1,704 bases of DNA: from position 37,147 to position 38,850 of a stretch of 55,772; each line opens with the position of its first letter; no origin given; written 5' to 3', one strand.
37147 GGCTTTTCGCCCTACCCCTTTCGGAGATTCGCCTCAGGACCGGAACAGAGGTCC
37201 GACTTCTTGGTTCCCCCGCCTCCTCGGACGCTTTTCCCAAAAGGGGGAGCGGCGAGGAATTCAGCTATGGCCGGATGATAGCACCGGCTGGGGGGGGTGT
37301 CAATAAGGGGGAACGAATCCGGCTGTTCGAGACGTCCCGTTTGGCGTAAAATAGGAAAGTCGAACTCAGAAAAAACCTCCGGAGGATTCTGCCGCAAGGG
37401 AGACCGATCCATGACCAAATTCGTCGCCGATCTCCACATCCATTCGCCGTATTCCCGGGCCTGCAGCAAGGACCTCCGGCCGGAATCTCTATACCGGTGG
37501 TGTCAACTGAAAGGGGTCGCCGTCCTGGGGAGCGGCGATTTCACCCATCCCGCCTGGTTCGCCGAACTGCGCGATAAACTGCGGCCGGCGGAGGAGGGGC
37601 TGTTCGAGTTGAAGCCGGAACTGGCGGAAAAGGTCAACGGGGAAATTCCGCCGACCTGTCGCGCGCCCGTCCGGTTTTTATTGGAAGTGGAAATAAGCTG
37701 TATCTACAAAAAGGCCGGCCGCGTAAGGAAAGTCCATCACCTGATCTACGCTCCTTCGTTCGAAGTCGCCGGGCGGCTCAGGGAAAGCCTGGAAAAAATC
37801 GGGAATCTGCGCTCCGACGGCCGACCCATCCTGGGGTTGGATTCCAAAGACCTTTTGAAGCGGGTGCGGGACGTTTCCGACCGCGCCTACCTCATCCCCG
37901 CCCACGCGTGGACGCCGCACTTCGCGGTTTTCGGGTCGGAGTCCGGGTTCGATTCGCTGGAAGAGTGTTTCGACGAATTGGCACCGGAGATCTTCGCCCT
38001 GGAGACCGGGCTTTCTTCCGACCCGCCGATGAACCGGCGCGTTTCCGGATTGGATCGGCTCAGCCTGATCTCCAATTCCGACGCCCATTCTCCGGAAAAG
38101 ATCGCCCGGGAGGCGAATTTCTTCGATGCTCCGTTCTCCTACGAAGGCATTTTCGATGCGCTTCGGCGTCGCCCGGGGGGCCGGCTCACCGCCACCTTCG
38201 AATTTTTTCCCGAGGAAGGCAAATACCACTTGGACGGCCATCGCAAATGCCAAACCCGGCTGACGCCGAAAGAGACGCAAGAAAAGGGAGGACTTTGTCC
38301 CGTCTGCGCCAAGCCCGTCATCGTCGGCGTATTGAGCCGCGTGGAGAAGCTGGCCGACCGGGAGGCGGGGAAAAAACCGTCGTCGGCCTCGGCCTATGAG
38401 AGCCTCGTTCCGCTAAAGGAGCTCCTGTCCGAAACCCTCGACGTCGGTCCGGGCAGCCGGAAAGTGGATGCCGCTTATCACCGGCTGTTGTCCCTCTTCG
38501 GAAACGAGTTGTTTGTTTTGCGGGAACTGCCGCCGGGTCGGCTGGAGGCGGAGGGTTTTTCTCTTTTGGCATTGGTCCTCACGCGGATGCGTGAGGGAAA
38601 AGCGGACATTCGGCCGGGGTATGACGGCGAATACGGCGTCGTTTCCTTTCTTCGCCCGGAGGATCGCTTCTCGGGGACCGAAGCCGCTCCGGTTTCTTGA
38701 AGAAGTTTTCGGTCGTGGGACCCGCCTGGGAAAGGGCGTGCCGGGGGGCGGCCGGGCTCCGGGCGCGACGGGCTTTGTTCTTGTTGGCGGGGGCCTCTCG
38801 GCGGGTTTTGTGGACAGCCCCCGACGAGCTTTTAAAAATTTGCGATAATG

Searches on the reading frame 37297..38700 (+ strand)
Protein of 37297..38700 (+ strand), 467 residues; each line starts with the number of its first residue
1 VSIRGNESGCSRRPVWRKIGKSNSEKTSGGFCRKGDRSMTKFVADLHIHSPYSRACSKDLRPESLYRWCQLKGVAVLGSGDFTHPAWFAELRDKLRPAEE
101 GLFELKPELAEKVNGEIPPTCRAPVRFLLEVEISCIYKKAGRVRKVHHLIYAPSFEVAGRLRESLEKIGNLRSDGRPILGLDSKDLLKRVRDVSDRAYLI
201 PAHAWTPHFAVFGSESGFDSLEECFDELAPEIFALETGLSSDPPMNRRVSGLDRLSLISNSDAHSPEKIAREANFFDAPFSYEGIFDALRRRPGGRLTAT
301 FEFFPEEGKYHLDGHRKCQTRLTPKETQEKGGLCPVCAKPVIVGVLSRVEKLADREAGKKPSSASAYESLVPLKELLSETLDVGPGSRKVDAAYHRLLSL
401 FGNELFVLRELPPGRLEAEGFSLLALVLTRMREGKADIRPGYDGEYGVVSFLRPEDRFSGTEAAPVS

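Call 7: search_protein_families(library=pfam, proteins=[window:37297-38700:+], max_evalue=0.01)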
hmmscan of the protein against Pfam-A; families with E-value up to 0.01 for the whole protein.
window:37297-38700:+ (467 aa): 0 families

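Call 21: search_solved_structures(query=window:37297-38700:+, max_evalue=1)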
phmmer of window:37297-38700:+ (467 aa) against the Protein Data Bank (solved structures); distinct sequences matched with E-value up to 1: 4.
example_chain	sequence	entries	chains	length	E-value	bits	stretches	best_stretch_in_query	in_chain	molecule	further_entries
5zb8_A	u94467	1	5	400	8.8e-46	160.1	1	44-450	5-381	PfuEndoQ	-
7k31_A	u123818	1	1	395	4.3e-45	157.9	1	44-450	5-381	Endonuclease Q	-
7k30_A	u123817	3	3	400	4.4e-45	157.8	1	44-450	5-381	Endonuclease Q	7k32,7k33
6me0_C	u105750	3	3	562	0.35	13.1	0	136-172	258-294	Maturase reverse transcriptase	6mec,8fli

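Call 59: search_protein_families(library=ncbifam, proteins=[window:37297-38700:+], max_evalue=0.00001)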
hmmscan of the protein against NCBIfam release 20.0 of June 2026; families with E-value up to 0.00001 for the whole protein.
window:37297-38700:+ (467 aa): 1 family
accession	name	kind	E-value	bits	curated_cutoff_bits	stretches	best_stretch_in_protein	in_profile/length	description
TIGR00375.1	TIGR00375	hypoth_equivalog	6e-40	137.8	326.6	1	140-448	74-373/374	TIGR00375 family protein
